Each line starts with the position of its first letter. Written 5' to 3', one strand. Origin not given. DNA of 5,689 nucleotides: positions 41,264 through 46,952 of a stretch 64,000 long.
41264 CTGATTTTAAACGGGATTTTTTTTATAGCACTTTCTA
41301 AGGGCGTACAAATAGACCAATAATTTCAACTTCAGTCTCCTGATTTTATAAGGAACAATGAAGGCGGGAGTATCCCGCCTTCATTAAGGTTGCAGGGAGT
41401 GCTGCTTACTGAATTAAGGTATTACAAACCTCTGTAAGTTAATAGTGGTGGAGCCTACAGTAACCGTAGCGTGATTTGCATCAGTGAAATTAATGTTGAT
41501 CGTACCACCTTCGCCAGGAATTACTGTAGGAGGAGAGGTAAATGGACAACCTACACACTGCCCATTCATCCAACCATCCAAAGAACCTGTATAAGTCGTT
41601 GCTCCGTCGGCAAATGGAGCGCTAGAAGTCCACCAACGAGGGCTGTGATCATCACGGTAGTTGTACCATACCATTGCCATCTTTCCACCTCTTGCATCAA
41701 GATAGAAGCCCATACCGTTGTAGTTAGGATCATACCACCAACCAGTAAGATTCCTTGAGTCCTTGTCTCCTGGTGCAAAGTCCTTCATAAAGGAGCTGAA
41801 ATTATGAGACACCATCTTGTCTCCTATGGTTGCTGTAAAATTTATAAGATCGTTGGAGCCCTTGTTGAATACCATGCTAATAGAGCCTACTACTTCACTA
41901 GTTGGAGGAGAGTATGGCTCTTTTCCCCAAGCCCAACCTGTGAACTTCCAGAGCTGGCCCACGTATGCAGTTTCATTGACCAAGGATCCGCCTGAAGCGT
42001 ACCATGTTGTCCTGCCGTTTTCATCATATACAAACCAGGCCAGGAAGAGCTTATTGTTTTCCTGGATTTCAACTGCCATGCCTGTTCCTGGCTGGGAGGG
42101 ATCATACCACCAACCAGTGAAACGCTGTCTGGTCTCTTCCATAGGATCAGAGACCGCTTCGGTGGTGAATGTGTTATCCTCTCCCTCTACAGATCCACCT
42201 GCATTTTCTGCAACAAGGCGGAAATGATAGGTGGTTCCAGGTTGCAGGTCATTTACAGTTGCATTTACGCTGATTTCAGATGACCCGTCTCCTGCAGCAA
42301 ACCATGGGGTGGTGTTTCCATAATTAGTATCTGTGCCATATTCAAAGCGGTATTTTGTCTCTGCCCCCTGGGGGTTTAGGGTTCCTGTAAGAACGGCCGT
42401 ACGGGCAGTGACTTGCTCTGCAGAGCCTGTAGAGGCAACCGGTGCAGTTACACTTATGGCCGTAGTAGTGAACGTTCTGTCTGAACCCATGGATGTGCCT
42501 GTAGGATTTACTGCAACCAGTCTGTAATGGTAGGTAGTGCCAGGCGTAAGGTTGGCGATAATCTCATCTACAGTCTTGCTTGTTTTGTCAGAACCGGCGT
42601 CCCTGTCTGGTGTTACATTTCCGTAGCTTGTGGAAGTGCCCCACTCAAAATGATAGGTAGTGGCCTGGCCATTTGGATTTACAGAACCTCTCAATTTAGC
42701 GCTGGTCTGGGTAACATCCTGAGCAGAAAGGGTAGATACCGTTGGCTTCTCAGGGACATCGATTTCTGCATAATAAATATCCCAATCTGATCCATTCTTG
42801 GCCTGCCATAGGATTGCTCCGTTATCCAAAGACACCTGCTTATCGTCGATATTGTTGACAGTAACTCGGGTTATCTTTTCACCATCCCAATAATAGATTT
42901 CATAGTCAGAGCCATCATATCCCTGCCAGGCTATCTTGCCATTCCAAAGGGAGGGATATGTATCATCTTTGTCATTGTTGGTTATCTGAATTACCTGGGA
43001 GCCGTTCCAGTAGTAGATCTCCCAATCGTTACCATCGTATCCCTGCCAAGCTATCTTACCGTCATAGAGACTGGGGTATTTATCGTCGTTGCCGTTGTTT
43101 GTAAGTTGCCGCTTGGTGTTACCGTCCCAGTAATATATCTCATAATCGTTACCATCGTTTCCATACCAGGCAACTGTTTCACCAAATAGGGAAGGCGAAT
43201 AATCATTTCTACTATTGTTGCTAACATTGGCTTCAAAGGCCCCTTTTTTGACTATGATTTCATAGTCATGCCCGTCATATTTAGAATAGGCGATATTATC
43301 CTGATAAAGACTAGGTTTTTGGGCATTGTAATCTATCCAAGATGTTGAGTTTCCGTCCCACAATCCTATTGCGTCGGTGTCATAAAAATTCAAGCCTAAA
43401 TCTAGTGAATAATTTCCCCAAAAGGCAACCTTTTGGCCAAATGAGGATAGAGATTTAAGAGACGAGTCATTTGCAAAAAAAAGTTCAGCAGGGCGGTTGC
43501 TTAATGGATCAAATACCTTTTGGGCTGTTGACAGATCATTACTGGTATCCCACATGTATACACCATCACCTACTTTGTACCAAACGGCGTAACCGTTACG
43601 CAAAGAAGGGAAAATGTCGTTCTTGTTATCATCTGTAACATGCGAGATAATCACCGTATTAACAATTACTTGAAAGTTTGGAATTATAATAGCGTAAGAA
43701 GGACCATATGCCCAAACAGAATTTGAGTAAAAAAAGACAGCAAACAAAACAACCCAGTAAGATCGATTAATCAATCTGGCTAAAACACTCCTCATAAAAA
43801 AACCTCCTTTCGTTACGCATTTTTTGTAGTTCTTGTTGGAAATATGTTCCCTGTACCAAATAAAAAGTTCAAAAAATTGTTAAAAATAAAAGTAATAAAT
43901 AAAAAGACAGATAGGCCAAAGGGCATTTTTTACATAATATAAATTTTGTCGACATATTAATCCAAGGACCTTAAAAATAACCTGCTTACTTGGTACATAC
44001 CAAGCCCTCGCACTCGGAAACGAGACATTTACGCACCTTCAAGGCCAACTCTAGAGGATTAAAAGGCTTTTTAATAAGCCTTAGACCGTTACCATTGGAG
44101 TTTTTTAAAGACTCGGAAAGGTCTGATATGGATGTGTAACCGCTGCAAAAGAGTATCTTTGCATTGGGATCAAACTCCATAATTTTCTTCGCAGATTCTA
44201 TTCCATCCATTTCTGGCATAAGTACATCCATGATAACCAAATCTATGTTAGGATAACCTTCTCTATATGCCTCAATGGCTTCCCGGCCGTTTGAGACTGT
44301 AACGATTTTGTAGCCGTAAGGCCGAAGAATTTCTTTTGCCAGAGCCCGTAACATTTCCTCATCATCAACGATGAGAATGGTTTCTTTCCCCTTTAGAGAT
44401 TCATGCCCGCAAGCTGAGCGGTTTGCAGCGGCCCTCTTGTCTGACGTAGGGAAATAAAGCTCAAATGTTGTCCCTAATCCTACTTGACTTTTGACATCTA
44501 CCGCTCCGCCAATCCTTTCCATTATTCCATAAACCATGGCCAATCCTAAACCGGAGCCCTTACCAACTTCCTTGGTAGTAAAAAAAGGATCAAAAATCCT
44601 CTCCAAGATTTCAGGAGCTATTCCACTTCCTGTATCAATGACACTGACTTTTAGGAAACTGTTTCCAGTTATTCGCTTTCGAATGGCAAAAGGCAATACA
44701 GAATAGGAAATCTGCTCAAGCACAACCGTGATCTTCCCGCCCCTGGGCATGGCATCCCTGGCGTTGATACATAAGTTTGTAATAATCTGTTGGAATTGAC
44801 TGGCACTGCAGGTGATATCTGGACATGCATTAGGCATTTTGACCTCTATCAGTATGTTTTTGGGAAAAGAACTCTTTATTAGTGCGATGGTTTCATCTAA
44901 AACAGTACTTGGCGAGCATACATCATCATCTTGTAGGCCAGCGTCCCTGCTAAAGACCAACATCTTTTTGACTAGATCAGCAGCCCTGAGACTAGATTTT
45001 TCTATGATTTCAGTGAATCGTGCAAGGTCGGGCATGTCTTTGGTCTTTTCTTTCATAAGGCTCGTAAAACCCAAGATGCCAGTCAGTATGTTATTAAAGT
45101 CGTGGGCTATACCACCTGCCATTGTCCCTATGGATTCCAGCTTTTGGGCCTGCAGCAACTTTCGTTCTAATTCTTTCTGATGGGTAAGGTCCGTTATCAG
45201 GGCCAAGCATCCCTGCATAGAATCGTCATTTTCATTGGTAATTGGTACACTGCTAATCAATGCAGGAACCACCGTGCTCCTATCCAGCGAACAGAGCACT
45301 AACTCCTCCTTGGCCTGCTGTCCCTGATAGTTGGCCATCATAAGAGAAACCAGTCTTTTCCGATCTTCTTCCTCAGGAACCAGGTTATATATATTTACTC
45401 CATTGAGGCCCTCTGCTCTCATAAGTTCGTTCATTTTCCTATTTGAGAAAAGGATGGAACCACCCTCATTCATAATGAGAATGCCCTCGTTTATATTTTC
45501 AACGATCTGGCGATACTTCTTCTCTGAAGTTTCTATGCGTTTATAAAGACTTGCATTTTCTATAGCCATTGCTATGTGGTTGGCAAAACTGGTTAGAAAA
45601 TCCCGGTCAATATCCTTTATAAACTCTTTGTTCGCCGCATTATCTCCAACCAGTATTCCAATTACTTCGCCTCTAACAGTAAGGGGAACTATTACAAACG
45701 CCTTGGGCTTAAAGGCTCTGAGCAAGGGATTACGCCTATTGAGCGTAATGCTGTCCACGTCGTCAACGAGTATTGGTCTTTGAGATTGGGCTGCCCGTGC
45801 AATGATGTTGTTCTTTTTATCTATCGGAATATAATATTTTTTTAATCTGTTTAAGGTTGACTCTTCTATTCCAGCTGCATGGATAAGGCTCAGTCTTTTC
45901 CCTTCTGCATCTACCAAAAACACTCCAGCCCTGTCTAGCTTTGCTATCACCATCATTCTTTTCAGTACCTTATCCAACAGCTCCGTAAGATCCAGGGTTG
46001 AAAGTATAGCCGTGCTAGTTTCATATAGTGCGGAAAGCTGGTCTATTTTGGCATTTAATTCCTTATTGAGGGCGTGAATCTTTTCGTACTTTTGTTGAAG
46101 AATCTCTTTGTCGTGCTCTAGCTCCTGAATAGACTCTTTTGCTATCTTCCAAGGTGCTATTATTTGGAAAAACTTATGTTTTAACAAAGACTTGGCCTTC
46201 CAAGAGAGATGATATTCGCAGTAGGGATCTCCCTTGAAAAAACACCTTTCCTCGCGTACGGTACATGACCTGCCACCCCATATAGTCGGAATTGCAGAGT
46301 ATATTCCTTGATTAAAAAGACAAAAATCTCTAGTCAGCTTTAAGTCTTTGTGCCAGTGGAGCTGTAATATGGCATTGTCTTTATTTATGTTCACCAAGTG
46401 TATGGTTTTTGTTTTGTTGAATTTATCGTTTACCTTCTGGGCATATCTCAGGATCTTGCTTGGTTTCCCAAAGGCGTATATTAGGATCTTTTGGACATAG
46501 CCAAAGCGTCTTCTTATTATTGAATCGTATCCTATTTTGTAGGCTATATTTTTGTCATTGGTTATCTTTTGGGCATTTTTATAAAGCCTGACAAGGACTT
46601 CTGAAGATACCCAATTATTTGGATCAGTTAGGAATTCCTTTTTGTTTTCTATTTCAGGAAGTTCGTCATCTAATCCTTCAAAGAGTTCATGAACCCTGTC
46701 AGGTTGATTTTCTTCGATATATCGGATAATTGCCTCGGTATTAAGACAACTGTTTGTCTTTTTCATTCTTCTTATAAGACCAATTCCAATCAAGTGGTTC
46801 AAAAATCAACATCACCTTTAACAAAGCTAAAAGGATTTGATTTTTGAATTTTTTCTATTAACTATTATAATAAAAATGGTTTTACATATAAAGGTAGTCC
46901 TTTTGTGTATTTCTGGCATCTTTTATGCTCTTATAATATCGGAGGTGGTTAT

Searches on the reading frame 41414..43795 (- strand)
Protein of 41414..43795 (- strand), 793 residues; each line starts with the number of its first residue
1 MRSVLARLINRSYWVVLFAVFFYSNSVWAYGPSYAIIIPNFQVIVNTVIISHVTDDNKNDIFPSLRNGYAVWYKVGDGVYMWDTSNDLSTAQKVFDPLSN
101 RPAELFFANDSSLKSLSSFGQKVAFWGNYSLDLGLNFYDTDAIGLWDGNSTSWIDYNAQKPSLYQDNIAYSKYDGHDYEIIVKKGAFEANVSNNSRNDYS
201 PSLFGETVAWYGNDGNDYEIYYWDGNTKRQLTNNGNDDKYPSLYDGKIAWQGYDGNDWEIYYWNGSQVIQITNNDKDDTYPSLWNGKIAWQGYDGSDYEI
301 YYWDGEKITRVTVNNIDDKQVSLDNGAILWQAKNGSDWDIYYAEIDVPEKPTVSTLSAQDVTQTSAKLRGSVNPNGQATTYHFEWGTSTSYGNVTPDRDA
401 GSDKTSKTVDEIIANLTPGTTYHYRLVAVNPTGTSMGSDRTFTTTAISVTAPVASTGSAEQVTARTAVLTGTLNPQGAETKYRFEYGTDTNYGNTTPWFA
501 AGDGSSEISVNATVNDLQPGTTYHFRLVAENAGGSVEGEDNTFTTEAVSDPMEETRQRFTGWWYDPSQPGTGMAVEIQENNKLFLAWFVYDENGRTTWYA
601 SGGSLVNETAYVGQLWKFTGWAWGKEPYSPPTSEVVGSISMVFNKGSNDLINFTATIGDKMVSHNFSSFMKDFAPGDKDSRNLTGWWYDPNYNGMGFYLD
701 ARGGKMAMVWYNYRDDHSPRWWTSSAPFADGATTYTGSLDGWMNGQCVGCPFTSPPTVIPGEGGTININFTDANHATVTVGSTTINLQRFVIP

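Call 3: search_protein_families(library=pfam, proteins=[window:41414-43795:-], max_evalue=0.01)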
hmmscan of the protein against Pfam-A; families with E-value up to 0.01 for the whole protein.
window:41414-43795:- (793 aa): 5 families
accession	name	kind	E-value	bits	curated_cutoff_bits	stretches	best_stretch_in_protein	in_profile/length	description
PF00041.27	fn3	-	5.7e-10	39.7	25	2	460-536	9-75/84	Fibronectin type III domain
PF25059.1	FN3_DSCAM-DSCAML_C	-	6.3e-08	33.3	39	1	496-545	33-80/89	DSCAM/DSCAML C-terminal Fn3-like domain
PF16656.11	Pur_ac_phosph_N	-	1e-06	29.6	30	1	481-545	27-93/93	Purple acid Phosphatase, N-terminal domain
PF16655.11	PhoD_N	-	5.4e-06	27.3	30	0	370-441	17-90/90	PhoD-like phosphatase, N-terminal domain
PF17964.7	Big_10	-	0.0053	17.4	22.9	0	513-578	45-105/164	Bacterial Ig domain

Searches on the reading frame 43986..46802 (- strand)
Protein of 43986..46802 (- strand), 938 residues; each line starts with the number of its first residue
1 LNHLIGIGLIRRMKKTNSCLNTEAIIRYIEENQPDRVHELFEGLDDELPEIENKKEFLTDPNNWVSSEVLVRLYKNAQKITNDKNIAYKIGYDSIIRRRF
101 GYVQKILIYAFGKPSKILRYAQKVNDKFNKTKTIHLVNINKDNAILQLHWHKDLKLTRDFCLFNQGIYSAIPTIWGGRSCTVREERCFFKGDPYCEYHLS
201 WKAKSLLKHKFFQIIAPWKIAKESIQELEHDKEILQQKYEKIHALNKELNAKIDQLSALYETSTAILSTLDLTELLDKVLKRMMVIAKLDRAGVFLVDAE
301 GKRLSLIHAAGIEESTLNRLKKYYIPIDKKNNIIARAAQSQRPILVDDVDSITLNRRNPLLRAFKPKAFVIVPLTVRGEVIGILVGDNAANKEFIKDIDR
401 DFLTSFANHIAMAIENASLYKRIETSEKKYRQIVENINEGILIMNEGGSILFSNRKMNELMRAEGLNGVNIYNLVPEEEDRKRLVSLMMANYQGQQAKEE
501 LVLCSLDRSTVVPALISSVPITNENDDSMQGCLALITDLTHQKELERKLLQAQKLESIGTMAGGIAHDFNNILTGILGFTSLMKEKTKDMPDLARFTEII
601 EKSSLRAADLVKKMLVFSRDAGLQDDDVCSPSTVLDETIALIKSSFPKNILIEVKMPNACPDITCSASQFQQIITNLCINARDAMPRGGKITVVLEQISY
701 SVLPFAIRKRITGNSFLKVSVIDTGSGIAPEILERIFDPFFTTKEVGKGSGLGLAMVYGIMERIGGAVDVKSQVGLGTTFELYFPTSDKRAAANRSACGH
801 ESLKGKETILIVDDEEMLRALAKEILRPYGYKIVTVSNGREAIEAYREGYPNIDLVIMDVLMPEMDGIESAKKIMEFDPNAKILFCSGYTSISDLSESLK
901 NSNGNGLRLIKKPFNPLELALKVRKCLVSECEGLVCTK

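Call 3: search_protein_families(library=pfam, proteins=[window:43986-46802:-], max_evalue=0.01)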
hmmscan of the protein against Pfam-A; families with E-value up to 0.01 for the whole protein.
window:43986-46802:- (938 aa): 11 families
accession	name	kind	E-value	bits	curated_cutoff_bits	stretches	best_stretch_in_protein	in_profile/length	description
PF02518.31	HATPase_c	-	3e-22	79.6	26.4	1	668-786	4-109/111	Histidine kinase-, DNA gyrase B-, and HSP90-like ATPase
PF00072.30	Response_reg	-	3.8e-21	75.8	30.2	1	809-923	1-110/111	Response regulator receiver domain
PF01590.32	GAF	-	7.6e-17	62.5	22.4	1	271-414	1-133/133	GAF domain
PF13185.12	GAF_2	-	8.3e-17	62.1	28.6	1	270-415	2-136/136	GAF domain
PF13492.12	GAF_3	-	2.9e-14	54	27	1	272-416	2-129/129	GAF domain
PF00512.31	HisKA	-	1.7e-11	44.5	26.9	1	559-619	3-62/66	His Kinase A (phospho-acceptor) domain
PF13426.13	PAS_9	-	3.7e-08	34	27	1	439-540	2-102/103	PAS domain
PF00989.32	PAS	-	3.4e-07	30.7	22.6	1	429-526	2-101/113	PAS fold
PF11849.14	DUF3369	-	3.3e-05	24.6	27.2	0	395-423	140-168/168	Domain of unknown function (DUF3369)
PF13188.13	PAS_8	-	0.00062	20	21.8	1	429-480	2-52/65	PAS domain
PF10090.15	HPTransfase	-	0.0024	18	22.9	1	672-696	34-58/123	Histidine phosphotransferase C-terminal domain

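Call 5: search_protein_families(library=ncbifam, proteins=[window:43986-46802:-], max_evalue=0.01)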
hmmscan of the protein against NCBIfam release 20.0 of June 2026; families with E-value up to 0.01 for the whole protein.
window:43986-46802:- (938 aa): 152 families (the best 25 are shown)
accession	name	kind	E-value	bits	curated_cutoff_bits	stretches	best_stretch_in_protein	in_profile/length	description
NF046020.1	HisKinCckABruc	equivalog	4.8e-99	332.4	1000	1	512-927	435-867/868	cell cycle histidine kinase CckA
NF010076.0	PRK13557.1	subfamily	1.5e-89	300.8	631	1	449-927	54-533/540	histidine kinase famiy protein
NF010411.0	PRK13837.1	equivalog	6.3e-83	279.2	647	1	501-930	392-815/828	two-component system VirA-like sensor kinase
NF046026.1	HisKinCckACaul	equivalog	3.9e-80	269.8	1000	1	531-927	275-676/678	cell cycle histidine kinase CckA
NF008468.0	PRK11360.1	equivalog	7.1e-59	199.7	646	1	410-790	252-612/616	two-component system sensor histidine kinase AtoS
NF052574.1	HisKinEspCMyxo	equivalog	3.9e-52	177.5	1200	1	434-922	290-778/785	serine histidine kinase EspC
NF052573.1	HisKinEspAMyxo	equivalog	1.5e-45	155.5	1400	1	421-880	247-704/755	serine histidine kinase EspA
NF046044.1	PnpS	equivalog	9.6e-42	143.4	400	1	407-785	33-390/390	two-component system histidine kinase PnpS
NF007688.0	PRK10364.1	equivalog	3.8e-38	131.4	479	1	542-791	224-456/460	two-component system sensor histidine kinase ZraS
NF053867.1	SprKinKinDBac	equivalog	7.6e-36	123.6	775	1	539-788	267-499/500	sporulation kinase KinD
NF047466.1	hybrid_RR_LvrB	exception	4.2e-35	121.6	500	1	529-786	123-376/377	hybrid histidine kinase/response regulator LvrB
NF038348.1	T2SS_HK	subfamily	4.3e-32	111.3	450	2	603-785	407-572/574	histidine kinase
NF041947.1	LuxQ_Vibrio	equivalog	3.3e-31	108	1200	1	408-876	331-790/843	quorum-sensing autoinducer 2 sensor kinase/phosphatase LuxQ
TIGR02956.1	TMAO_torS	equivalog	1.1e-30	106.5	676.5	1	566-883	472-779/967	TMAO reductase system sensor histidine kinase/response regulator TorS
NF041945.1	LuxN_Vibrio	equivalog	2.7e-28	98.6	1550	1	720-895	616-807/839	quorum-sensing autoinducer 1 sensor kinase/phosphatase LuxN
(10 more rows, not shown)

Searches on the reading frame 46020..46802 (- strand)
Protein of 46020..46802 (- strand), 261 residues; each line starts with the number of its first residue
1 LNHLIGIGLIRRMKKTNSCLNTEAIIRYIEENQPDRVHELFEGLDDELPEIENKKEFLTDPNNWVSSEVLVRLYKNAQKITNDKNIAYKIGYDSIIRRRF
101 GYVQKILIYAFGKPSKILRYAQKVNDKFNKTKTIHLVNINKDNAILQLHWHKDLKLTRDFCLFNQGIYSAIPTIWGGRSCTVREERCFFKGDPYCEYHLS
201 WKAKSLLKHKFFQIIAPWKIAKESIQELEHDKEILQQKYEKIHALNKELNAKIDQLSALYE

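Call 6: search_protein_families(library=pfam, proteins=[window:46020-46802:-], max_evalue=10)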
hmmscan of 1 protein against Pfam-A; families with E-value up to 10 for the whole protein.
seq(261 aa): 4 families
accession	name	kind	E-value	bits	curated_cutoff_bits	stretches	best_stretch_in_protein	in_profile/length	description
PF16326.10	ABC_tran_CTD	-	0.019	15.6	32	1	222-261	24-62/69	ABC transporter C-terminal domain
PF02830.23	V4R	-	0.11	13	31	1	159-199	20-60/62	V4R domain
PF07200.18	Mod_r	-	0.16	12.4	30.1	1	219-260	49-88/146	Modifier of rudimentary (Mod(r)) protein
PF04977.20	DivIC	-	1.2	9.4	28.9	1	224-257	18-51/80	Septum formation initiator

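Call 17: search_solved_structures(query=window:46104-46802:-, max_evalue=10, show_alignments=3)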
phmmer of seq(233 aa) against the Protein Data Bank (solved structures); distinct sequences matched with E-value up to 10: 0.
